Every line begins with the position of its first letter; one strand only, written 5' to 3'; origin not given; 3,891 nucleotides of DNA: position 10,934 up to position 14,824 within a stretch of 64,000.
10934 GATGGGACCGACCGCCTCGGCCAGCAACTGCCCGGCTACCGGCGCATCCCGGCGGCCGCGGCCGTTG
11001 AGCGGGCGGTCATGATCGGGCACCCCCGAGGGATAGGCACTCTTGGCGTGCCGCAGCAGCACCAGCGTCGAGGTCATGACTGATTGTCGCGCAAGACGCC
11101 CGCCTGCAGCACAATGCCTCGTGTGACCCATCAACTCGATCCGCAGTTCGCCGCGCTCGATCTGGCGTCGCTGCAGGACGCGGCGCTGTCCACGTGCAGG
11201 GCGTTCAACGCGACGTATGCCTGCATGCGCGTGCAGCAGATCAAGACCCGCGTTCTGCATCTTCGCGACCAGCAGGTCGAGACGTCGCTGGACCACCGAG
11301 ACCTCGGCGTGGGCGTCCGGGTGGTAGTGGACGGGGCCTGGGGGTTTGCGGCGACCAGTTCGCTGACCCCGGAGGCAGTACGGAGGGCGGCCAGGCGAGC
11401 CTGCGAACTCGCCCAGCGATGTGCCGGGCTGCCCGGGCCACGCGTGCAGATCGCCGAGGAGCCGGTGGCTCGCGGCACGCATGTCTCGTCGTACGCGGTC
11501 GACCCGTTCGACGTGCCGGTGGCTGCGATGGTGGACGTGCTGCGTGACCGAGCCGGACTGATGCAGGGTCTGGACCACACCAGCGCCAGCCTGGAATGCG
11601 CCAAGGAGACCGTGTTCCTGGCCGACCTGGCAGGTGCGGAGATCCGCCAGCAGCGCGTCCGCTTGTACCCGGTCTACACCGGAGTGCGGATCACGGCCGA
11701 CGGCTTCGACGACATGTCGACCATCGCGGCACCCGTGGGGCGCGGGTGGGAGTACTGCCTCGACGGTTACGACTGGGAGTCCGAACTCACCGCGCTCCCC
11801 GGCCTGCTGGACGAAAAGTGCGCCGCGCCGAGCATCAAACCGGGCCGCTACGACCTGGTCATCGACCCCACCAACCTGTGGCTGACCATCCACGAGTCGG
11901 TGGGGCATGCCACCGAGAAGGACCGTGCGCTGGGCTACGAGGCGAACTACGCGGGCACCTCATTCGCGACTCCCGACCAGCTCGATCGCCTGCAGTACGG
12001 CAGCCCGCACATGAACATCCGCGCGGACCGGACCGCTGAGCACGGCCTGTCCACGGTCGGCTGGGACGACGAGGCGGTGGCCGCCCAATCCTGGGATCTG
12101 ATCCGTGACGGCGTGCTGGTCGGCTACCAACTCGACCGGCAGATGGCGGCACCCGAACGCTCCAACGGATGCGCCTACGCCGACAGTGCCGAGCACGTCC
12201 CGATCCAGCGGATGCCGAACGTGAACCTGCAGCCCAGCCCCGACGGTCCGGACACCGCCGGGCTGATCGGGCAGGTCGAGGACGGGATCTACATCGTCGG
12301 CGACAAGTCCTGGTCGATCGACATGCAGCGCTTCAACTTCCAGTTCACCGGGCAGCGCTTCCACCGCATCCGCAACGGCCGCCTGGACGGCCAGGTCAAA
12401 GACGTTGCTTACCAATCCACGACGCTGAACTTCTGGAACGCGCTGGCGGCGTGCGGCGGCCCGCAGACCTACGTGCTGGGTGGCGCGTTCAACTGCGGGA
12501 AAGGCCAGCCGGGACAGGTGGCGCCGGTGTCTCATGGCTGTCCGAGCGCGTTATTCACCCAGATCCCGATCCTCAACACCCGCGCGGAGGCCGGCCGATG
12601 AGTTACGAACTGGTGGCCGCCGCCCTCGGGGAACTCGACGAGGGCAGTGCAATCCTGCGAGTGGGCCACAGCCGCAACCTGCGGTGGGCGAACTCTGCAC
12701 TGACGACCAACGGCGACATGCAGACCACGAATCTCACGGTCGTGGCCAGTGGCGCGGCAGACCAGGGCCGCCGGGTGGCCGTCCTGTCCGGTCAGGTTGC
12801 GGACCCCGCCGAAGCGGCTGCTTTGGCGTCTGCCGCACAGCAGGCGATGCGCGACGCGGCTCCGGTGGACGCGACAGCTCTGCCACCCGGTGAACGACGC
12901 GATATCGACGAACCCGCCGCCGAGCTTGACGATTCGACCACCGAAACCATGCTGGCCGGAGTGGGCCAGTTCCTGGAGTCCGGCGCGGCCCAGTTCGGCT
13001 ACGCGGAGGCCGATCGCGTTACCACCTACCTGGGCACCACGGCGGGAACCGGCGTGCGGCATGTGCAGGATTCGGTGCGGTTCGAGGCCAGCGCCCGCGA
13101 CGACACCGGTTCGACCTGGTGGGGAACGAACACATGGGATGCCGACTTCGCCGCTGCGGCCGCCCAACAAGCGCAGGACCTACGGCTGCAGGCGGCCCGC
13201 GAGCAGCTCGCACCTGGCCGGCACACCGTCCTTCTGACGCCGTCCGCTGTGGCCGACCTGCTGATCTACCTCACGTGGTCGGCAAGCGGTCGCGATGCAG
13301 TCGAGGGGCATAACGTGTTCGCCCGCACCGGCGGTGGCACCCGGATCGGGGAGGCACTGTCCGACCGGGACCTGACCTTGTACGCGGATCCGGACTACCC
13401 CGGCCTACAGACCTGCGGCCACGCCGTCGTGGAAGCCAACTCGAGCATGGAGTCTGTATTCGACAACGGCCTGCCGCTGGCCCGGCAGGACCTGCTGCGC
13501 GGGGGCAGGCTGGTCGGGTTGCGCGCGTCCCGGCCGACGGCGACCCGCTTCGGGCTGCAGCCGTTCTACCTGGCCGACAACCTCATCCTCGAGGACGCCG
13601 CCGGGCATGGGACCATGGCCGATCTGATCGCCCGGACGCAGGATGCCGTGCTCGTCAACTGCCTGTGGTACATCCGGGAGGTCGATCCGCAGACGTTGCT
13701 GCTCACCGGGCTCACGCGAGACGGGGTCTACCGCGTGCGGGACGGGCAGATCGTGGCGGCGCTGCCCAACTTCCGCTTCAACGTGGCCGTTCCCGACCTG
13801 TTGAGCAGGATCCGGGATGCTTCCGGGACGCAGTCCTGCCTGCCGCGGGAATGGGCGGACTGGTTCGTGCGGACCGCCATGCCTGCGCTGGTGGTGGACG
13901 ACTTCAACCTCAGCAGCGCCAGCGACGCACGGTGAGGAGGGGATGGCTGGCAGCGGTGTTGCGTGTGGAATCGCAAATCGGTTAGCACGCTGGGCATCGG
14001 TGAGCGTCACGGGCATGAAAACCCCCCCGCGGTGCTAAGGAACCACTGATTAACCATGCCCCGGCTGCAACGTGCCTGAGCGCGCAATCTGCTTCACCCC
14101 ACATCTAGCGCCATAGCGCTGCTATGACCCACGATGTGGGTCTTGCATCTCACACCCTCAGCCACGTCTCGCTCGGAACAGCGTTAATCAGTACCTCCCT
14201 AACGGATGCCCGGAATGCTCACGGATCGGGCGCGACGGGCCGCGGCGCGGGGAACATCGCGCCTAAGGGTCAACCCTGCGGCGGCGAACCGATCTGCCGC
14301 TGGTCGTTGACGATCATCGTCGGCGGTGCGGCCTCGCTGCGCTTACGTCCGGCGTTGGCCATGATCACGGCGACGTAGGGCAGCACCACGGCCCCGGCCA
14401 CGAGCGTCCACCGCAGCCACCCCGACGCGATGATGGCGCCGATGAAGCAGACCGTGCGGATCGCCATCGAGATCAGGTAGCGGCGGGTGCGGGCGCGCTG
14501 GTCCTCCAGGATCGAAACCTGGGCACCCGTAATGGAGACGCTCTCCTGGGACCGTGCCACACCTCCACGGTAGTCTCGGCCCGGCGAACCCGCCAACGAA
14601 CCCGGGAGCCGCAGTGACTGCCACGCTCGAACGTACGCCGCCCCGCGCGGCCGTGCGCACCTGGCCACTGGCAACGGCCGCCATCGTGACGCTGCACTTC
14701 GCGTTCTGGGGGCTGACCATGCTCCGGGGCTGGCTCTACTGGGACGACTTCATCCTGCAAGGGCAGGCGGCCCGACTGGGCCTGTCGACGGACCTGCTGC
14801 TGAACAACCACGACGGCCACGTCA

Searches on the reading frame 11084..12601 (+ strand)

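Call 69: search_protein_families(library=pfam, proteins=[window:11084-12601:+])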
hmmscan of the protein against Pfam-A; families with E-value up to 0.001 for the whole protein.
window:11084-12601:+ (505 aa): 2 families
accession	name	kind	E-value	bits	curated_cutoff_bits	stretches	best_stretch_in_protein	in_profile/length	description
PF19289.4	PmbA_TldD_3rd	-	3.4e-26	92.2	22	1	253-494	1-216/220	PmbA/TldA metallopeptidase C-terminal domain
PF01523.21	PmbA_TldD_1st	-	1.6e-15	57.4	20.9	1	49-110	4-65/65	PmbA/TldA metallopeptidase domain 1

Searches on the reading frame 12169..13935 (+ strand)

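Call 54: search_protein_families(library=pfam, proteins=[window:12169-13935:+])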
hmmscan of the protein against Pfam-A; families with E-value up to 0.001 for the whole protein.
window:12169-13935:+ (588 aa): 1 family
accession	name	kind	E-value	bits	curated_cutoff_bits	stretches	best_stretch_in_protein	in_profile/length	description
PF19289.4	PmbA_TldD_3rd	-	1.2e-21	77.3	22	1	349-582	1-219/220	PmbA/TldA metallopeptidase C-terminal domain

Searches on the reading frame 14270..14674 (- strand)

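Call 54: search_protein_families(library=pfam, proteins=[window:14270-14674:-])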
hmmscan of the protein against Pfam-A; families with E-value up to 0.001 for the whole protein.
window:14270-14674:- (134 aa): 1 family
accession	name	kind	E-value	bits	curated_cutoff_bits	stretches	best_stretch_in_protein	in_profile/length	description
PF11298.13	DUF3099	-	6.5e-26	90.7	23.2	1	48-113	2-71/72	Protein of unknown function (DUF3099)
